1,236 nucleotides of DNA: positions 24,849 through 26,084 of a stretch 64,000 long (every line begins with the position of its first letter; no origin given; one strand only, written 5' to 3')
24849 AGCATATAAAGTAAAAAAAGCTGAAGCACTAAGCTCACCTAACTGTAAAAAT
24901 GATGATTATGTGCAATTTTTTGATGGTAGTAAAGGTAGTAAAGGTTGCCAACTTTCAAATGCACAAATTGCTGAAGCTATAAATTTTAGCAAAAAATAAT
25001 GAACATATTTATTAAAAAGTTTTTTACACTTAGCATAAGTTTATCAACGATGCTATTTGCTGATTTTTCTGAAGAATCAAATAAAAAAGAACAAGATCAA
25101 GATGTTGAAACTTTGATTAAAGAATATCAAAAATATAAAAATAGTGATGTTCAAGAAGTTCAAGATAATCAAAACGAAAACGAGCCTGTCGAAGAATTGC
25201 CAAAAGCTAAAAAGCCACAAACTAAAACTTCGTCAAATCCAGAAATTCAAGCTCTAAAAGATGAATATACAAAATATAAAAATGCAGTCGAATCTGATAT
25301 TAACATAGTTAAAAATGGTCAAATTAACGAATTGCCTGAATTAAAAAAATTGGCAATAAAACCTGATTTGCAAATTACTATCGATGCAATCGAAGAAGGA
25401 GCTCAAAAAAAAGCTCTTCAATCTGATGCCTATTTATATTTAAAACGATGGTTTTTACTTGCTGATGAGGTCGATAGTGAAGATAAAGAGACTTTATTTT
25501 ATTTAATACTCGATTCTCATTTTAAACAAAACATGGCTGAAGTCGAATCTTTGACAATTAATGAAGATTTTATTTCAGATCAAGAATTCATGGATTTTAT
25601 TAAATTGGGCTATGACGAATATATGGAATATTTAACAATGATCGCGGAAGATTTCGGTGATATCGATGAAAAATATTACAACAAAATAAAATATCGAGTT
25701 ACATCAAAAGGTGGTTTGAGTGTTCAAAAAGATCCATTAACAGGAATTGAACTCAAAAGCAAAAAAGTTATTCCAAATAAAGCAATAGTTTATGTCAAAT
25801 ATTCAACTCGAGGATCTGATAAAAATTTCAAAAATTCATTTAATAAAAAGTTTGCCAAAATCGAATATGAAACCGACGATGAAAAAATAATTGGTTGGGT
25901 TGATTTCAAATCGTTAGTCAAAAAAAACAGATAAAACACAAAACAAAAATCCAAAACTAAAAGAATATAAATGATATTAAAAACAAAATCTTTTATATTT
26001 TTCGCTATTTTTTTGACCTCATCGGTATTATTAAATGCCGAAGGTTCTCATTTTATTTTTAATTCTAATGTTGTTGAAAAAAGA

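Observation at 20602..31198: Conserved leaders of four AntA-type genes carry helices whose sequence differs in every copy but stays complementary (c4-like antisense/target logic)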

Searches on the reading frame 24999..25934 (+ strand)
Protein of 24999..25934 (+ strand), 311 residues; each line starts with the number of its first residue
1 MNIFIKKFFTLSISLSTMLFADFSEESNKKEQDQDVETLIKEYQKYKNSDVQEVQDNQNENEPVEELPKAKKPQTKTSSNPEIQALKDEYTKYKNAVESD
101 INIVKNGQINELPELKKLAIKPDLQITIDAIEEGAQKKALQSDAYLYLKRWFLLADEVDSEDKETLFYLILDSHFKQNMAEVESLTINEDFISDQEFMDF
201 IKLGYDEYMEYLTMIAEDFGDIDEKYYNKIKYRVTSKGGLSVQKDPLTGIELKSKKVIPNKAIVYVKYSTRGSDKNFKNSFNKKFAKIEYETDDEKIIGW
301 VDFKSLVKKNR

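Call 46: search_protein_families(library=ncbifam, proteins=[window:24999-25934:+], max_evalue=0.00001)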
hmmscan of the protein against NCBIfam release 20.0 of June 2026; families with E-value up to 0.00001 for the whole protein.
window:24999-25934:+ (311 aa): 0 families
